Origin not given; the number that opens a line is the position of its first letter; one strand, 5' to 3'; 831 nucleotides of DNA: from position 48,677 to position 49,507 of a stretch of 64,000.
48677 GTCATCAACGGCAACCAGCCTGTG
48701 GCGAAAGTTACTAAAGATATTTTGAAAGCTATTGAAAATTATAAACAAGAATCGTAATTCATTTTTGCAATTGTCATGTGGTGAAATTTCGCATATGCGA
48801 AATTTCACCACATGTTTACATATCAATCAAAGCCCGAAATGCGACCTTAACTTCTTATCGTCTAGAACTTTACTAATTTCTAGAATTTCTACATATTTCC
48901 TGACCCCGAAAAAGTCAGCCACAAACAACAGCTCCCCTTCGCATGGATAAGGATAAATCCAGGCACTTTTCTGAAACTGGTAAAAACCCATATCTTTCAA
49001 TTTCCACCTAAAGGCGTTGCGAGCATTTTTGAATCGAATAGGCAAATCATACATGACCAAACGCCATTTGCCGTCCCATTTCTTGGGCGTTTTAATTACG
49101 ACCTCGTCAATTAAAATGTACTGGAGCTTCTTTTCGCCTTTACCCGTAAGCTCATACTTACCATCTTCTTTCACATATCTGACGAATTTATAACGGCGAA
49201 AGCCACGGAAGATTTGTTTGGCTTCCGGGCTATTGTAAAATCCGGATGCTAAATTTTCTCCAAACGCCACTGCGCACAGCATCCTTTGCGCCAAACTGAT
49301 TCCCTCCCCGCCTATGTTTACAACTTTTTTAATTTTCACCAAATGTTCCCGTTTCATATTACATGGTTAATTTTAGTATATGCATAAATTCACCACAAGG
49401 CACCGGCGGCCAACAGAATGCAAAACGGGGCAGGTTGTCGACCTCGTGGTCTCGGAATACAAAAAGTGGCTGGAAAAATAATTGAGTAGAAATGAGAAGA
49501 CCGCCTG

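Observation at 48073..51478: secY-adk junction interrupted by a 3.4-kb accessory segment with a higher-GC core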

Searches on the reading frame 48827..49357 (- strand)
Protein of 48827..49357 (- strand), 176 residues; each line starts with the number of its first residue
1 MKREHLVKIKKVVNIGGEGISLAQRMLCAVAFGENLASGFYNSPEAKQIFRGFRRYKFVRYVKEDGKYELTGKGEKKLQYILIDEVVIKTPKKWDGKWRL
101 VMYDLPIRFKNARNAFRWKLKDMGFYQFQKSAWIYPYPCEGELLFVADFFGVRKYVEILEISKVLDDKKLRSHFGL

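Call 3: search_protein_families(library=pfam, proteins=[window:48827-49357:-], max_evalue=0.01)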
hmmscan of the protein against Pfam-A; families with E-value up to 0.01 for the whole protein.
window:48827-49357:- (176 aa): 1 family
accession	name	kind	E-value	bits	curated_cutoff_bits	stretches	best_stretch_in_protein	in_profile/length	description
PF20803.2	PaaX_M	-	1.1e-19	70.7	24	1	92-164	2-74/83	PaaX protein central Cas2-like domain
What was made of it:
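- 48827..49357 (-): Truncated PaaX-type regulator: winged helix plus Cas2-like domain, with no PaaX C-terminal domain. PF20803, E 1e-19 (call 3).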

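Call 44: search_protein_families(library=padloc, proteins=[window:48827-49357:-], max_evalue=0.01)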
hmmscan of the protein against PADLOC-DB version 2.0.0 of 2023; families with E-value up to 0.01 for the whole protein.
window:48827-49357:- (176 aa): 4 families
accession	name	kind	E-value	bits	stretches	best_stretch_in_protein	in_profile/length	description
PDLC02068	Cas2_II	-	1.4e-06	26.1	1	97-133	22-61/137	-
PDLC02072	Cas2_II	-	0.00028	19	1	98-132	7-44/72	-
PDLC01251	Cas2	-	0.00079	17.7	1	98-133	2-34/84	"CAS-I,CAS-II,CAS-III,CAS-IV,CAS-V,CAS-VI; acquisition_2"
PDLC00935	Cas2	-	0.0015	16.9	1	98-133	2-38/96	CRISPR-associated endonuclease Cas2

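Call 45: search_protein_families(library=phrogs, proteins=[window:48827-49357:-], max_evalue=0.01)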
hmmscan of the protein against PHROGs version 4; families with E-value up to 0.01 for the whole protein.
window:48827-49357:- (176 aa): 0 families

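Call 46: search_protein_families(library=ncbifam, proteins=[window:48827-49357:-], max_evalue=0.01)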
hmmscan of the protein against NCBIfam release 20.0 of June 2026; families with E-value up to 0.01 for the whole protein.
window:48827-49357:- (176 aa): 2 families
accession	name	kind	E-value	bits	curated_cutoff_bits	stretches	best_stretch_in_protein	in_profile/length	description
TIGR02277.1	PaaX_trns_reg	equivalog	7.9e-05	22.3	264.55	1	68-140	61-130/279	phenylacetic acid degradation operon negative regulatory protein PaaX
TIGR01573.1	cas2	equivalog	0.0056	16.9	24.5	0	98-133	2-38/96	CRISPR-associated endonuclease Cas2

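Call 59: find_homologous_proteins(query=window:48827-49357:-, max_evalue=0.00001)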
Query window:48827-49357:- (176 aa): 367 proteins with E <= 0.00001 among 393 candidates; the best 120 are listed.
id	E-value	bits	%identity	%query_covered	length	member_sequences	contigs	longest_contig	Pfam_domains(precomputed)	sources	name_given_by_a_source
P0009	3.5e-114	397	100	100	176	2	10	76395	PF20803.3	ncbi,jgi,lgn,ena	ncbi:MAG TPA: hypothetical protein VJH06_02035 [Candidatus Paceibacterota bacterium]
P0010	1.8e-90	320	77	100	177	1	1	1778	PF20803.3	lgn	-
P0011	8.5e-88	311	75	99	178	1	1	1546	PF20803.3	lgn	-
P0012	3.5e-85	302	74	100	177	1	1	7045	PF20803.3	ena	-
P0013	4.1e-85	302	72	100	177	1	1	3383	PF20803.3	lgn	-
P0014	7.5e-84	298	69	100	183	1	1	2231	PF20803.3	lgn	-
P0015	5.2e-82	292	70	100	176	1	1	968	PF20803.3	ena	-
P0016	8.9e-82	291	74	93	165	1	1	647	PF20803.3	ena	-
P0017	1.4e-81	291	78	93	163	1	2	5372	PF20803.3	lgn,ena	-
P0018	1.7e-81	290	70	100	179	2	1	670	PF20803.3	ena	-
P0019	6.7e-81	288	70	100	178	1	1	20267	PF20803.3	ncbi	-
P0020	1.0e-79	285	71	99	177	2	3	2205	PF20803.3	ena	-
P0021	1.8e-79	284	68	100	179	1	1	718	PF20803.3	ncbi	-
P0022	2.4e-79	283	71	99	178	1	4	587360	PF20803.3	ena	-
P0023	5.4e-79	282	70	99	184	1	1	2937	PF20803.3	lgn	-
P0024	5.6e-79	282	69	100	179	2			PF20803.3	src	-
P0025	1.2e-78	281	70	99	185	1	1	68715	PF20803.3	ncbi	-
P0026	1.2e-78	281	70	100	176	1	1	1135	PF20803.3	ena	-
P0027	1.3e-78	281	70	99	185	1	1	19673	PF20803.3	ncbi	-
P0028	3.2e-78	280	68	100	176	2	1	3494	PF20803.3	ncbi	-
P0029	4.1e-78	279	69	100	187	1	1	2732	PF20803.3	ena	-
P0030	5.6e-78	279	67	100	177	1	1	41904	PF20803.3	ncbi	-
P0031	1.0e-77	278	68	100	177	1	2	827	PF20803.3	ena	-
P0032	1.0e-77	278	69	98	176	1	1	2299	PF20803.3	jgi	jgi:hypothetical protein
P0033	1.2e-77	278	74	93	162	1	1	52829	PF20803.3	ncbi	-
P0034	6.5e-77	275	67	93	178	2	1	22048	PF20803.3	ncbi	ncbi:MAG: hypothetical protein WCI76_00795 [bacterium]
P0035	1.4e-76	274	65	100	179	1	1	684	PF20803.3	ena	-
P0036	1.4e-76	274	69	99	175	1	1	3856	PF20803.3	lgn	-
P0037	2.5e-76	274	70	100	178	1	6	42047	PF20803.3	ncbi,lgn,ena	-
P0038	3.0e-76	273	63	100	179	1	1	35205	PF20803.3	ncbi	-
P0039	3.8e-76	273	68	100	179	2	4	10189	PF20803.3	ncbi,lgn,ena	-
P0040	4.4e-76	273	65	100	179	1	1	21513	PF20803.3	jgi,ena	-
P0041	1.0e-75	272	65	100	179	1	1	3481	PF20803.3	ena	-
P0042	1.2e-75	271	65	99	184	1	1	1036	PF20803.3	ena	-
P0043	1.3e-75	271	63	100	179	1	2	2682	PF20803.3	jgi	jgi:DNA-binding transcriptional regulator PaaX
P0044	1.6e-75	271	67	100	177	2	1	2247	PF20803.3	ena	-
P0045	4.0e-75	270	69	98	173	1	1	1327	PF20803.3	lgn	-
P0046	5.3e-75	269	66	100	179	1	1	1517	PF20803.3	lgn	-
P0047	9.0e-75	269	63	94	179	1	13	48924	PF20803.3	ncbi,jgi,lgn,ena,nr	ncbi:MAG: Repressor in the phenylacetic acid catabolism [Parcubacteria group bacterium GW2011_GWB1_3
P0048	9.1e-75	268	68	100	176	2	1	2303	PF20803.3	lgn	-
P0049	2.6e-74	267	68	100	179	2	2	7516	PF20803.3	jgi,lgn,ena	-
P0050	3.2e-74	267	64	93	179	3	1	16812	PF20803.3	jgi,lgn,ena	jgi:DNA-binding transcriptional regulator PaaX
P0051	4.5e-74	266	66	100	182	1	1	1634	PF20803.3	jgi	jgi:hypothetical protein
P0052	8.3e-74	265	63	100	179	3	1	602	PF20803.3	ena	-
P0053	1.0e-73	265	63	98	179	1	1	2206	PF20803.3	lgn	-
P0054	1.0e-73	265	69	100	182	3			PF20803.3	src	-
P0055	1.8e-73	264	62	100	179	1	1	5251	PF20803.3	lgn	-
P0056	2.1e-73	264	63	100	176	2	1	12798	PF20803.3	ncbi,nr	ncbi:hypothetical protein HYZ82_01540 [Candidatus Nomurabacteria bacterium]|nr:hypothetical protein 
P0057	2.1e-73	264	62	100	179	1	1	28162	PF20803.3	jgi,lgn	jgi:DNA-binding transcriptional regulator PaaX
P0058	2.2e-73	264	65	100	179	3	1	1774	PF20803.3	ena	-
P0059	3.5e-73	263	65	93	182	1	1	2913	PF20803.3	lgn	-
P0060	4.5e-73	263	64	100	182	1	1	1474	PF20803.3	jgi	jgi:hypothetical protein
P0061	4.7e-73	263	69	97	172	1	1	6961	PF20803.3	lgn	-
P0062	8.0e-73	262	62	100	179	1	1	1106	PF20803.3,PF09827.15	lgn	-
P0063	8.3e-73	262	67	96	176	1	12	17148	PF20803.3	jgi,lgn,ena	-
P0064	1.1e-72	262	66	100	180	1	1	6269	PF20803.3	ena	-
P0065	1.4e-72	261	64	100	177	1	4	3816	PF20803.3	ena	-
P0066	2.0e-72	261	65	100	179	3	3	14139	PF20803.3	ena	-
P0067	2.3e-72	261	66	100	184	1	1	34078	PF20803.3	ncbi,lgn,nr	ncbi:MAG: hypothetical protein Q8O46_03115 [bacterium]|nr:hypothetical protein [bacterium]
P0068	1.0e-71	259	63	100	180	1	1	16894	PF20803.3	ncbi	ncbi:MAG: hypothetical protein V1484_02715 [bacterium]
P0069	1.0e-71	259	63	99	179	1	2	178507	PF20803.3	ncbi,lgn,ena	-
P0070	1.0e-71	259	61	98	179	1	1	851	PF20803.3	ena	-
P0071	1.1e-71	258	62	100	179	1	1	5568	PF20803.3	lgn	-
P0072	1.2e-71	258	60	99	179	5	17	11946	PF20803.3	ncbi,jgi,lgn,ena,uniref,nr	ncbi:MAG: Repressor in the phenylacetic acid catabolism [Candidatus Nomurabacteria bacterium GW2011_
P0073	1.7e-71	258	65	100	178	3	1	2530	PF20803.3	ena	-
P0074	1.9e-71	258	66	100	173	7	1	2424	PF20803.3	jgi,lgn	jgi:DNA-binding transcriptional regulator PaaX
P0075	1.9e-71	258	65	100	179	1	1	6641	PF20803.3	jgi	jgi:DNA-binding transcriptional regulator PaaX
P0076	1.1e-70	255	62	99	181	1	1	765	PF20803.3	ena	-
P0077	1.1e-70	255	62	100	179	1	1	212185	PF20803.3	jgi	jgi:hypothetical protein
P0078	1.1e-70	255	60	99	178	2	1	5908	PF20803.3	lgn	-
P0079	1.3e-70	255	61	100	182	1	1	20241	PF20803.3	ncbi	-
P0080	1.3e-70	255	61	100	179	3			PF20803.3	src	-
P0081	2.4e-70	254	62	100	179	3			PF20803.3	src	-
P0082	2.9e-70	254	61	100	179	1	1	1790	PF20803.3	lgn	-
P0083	3.7e-70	253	61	99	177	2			PF20803.3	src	-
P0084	3.8e-70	253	63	100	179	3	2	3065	PF20803.3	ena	-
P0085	5.0e-70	253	62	100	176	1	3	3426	PF20803.3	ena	-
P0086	6.4e-70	253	62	96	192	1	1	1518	PF20803.3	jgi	-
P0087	7.7e-70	252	63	100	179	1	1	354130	PF20803.3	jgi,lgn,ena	-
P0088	8.6e-70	252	67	97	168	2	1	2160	PF20803.3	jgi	-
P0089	8.9e-70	252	60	100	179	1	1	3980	PF20803.3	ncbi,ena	-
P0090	1.2e-69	252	61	100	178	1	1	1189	PF20803.3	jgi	jgi:DNA-binding transcriptional regulator PaaX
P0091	1.2e-69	252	62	100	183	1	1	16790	PF20803.3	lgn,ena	-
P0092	1.9e-69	251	62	98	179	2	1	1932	PF20803.3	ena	-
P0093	1.9e-69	251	61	98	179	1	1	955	PF20803.3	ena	-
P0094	2.3e-69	251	61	100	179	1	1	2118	PF20803.3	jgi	jgi:DNA-binding transcriptional regulator PaaX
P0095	2.6e-69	251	62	100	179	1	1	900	PF20803.3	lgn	-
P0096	3.0e-69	251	62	100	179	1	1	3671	PF20803.3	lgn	-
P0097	3.8e-69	250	61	100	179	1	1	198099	PF20803.3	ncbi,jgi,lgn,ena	ncbi:MAG: hypothetical protein WC884_02440 [Candidatus Paceibacterota bacterium]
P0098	4.8e-69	250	61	93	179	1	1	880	PF20803.3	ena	-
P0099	6.0e-69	250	62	99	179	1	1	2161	PF20803.3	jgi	jgi:DNA-binding transcriptional regulator PaaX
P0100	6.1e-69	250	70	88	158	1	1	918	PF20803.3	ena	-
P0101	1.1e-68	249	68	88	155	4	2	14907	PF20803.3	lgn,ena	-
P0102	1.2e-68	249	60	100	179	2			PF20803.3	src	-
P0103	4.6e-68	247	60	100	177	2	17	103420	PF20803.3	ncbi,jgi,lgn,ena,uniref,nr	ncbi:hypothetical protein A3C67_00685 [Candidatus Nomurabacteria bacterium RIFCSPHIGHO2_02_FULL_42_1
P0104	1.3e-67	245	65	90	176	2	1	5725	PF20803.3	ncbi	-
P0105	2.1e-67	245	57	100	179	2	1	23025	PF20803.3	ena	-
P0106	3.7e-67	244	59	100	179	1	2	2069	PF20803.3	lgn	-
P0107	4.8e-67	243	58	100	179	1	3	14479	PF20803.3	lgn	-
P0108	5.1e-67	243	65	100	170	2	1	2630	PF20803.3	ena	-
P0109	7.9e-67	243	60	100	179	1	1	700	PF20803.3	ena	-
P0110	8.4e-67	243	59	100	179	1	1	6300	PF20803.3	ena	-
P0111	1.3e-66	242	60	100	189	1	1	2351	PF20803.3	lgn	-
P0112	1.4e-66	242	59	99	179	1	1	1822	PF20803.3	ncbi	-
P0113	1.5e-66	242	60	100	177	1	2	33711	PF20803.3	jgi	jgi:hypothetical protein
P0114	2.4e-66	241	57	100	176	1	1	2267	PF20803.3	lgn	-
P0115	2.7e-66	241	60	100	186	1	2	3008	PF20803.3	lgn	-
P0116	2.4e-65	238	63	91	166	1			PF20803.3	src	-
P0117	1.6e-64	235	62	89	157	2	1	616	PF20803.3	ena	-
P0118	4.0e-64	234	58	99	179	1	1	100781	PF20803.3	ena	-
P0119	6.9e-64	233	58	100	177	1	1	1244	PF20803.3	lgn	-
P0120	1.7e-63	232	57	100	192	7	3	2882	PF20803.3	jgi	-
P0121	2.0e-63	232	56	100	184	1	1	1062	PF20803.3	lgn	-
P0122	2.7e-63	231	56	100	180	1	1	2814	PF20803.3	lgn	-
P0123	6.9e-63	230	55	100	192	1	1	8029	PF20803.3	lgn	-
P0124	1.2e-62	229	57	100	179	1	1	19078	PF20803.3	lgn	-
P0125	2.5e-62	228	63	89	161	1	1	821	PF20803.3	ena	-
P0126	1.7e-61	225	62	89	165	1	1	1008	PF20803.3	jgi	jgi:DNA-binding transcriptional regulator PaaX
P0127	7.5e-61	223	56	100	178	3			PF20803.3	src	-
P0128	7.7e-60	220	59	91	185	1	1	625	PF20803.3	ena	-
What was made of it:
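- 48827..49357 (-): More than 367 CPR homolog clusters (call 59).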

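Call 60: search_solved_structures(query=window:48827-49357:-, max_evalue=1, show_alignments=2)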
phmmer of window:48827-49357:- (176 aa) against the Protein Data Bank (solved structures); distinct sequences matched with E-value up to 1: 1.
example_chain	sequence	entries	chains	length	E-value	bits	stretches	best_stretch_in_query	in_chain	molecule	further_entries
8alz_B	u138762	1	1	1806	0.26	14.4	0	63-99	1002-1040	Activating signal cointegrator 1 complex subunit 3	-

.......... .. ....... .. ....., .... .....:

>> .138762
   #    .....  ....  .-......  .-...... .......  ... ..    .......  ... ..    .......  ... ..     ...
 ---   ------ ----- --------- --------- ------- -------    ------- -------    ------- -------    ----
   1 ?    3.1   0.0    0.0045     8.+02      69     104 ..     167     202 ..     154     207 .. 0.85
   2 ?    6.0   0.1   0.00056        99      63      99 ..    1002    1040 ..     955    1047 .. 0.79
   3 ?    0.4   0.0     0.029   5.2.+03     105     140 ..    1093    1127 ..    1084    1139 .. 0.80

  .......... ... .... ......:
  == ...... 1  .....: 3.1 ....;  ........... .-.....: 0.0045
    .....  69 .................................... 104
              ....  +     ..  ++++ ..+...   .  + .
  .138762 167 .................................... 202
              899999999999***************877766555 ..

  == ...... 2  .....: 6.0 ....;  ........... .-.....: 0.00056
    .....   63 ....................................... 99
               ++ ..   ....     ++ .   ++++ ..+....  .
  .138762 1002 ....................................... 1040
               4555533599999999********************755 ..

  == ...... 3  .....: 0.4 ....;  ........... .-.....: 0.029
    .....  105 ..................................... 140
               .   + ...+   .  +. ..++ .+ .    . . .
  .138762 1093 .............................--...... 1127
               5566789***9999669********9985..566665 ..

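Call 61: find_encoding_contigs(protein=P0022, flank=4000, max_places=2)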
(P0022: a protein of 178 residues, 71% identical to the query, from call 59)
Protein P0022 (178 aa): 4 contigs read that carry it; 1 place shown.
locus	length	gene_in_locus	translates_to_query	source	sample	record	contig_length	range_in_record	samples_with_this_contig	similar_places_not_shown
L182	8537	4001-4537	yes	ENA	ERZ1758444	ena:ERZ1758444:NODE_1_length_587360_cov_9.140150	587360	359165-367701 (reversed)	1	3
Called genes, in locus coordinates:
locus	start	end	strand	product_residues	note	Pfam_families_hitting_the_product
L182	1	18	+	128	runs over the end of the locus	PF00410:Ribosomal_S8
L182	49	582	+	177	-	PF00347:Ribosomal_L6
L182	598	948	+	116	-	PF00861:Ribosomal_L18p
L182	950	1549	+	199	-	PF00333:Ribosomal_S5, PF03719:Ribosomal_S5_C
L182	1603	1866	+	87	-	-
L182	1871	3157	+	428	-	PF00344:SecY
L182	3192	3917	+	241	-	-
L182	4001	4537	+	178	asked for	PF20803:PaaX_M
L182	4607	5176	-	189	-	PF13189:Cytidylate_kin2, PF13207:AAA_17, PF13238:AAA_18, PF02224:Cytidylate_kin (weak)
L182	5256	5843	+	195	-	PF00406:ADK, PF02223:Thymidylate_kin (faint), PF13207:AAA_17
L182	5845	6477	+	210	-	PF00696:AA_kinase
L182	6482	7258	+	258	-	PF00557:Peptidase_M24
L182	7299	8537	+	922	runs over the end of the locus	PF26449:DUF8128, PF12696:TraG-D_C (faint)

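Call 62: find_encoding_contigs(protein=P0069, flank=4000, max_places=2)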
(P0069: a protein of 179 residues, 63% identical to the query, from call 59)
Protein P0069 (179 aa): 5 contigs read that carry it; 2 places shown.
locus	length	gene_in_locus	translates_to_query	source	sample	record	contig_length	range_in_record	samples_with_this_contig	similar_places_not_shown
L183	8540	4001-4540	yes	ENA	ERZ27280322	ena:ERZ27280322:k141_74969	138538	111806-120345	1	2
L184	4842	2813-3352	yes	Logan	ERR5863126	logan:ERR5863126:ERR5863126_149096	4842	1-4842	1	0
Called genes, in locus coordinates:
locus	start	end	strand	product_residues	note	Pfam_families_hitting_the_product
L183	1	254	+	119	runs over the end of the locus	PF00410:Ribosomal_S8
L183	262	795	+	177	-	PF00347:Ribosomal_L6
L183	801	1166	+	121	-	PF00861:Ribosomal_L18p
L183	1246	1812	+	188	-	PF00333:Ribosomal_S5, PF03719:Ribosomal_S5_C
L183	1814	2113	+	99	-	-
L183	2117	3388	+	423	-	PF00344:SecY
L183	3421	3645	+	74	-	-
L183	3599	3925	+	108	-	-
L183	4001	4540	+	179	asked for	PF20803:PaaX_M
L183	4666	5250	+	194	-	PF00406:ADK, PF13207:AAA_17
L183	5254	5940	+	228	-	PF00696:AA_kinase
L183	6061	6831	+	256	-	PF00557:Peptidase_M24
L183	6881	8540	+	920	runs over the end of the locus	PF26449:DUF8128, PF10412:TrwB_AAD_bind (faint)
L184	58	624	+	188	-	PF00333:Ribosomal_S5, PF03719:Ribosomal_S5_C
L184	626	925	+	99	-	-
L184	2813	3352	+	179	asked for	PF20803:PaaX_M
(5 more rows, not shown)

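Call 63: find_encoding_contigs(protein=P0087, flank=4000, max_places=2)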
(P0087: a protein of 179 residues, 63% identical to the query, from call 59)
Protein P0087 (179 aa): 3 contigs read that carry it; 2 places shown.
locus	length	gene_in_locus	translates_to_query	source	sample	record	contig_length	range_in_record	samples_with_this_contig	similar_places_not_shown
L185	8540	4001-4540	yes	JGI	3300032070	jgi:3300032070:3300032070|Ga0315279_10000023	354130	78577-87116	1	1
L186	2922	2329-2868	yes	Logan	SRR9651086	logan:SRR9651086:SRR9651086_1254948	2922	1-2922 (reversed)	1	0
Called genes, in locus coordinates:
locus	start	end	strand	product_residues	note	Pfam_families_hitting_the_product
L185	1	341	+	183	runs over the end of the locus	PF00347:Ribosomal_L6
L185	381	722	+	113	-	PF00861:Ribosomal_L18p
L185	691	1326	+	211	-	PF00333:Ribosomal_S5, PF03719:Ribosomal_S5_C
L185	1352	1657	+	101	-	-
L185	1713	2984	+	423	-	PF00344:SecY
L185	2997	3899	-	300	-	-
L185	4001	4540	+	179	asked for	PF20803:PaaX_M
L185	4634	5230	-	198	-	PF00406:ADK, PF13207:AAA_17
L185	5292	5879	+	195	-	PF00406:ADK, PF02223:Thymidylate_kin (faint), PF13207:AAA_17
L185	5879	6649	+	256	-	PF00557:Peptidase_M24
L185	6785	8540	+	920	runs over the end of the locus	PF26449:DUF8128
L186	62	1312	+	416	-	PF00344:SecY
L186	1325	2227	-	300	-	-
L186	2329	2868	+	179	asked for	PF20803:PaaX_M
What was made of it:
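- Closest known: PaaX repressor of the phenylacetate catabolon. Different: The family is CPR-specific and usually sits in the secY-adk junction (calls 59, 61-63).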

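Call 64: find_encoding_contigs(protein=P0118, flank=4000, max_places=2)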
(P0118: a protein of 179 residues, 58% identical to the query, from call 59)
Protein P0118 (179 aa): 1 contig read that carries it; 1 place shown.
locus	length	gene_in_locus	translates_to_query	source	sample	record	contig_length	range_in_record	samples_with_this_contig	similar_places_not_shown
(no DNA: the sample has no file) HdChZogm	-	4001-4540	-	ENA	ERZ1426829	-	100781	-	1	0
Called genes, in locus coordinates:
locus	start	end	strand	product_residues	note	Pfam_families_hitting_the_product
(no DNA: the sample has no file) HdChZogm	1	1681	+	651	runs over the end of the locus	PF08206:OB_RNB (weak), PF17849:OB_Dis3, PF17876:CSD2, PF00773:RNB, PF00575:S1 (weak)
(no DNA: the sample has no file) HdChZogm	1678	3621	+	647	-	PF00768:Peptidase_S11, PF02113:Peptidase_S13 (faint), PF13354:Beta-lactamase2, PF09587:PGA_cap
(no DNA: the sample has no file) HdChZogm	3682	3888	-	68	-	-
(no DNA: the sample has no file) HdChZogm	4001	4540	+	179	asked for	PF20803:PaaX_M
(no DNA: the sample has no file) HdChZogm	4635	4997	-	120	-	-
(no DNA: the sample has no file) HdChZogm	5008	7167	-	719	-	PF02463:SMC_N, PF13175:AAA_15, PF13476:AAA_23 (faint), PF13304:AAA_21 (weak)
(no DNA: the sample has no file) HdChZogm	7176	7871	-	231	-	PF22935:RM44_endonuclase, PF14622:Ribonucleas_3_3, PF00636:Ribonuclease_3, PF00035:dsrm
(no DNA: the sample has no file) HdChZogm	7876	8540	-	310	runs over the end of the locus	PF01029:NusB, PF00293:NUDIX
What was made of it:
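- It is also found outside this junction (call 64).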
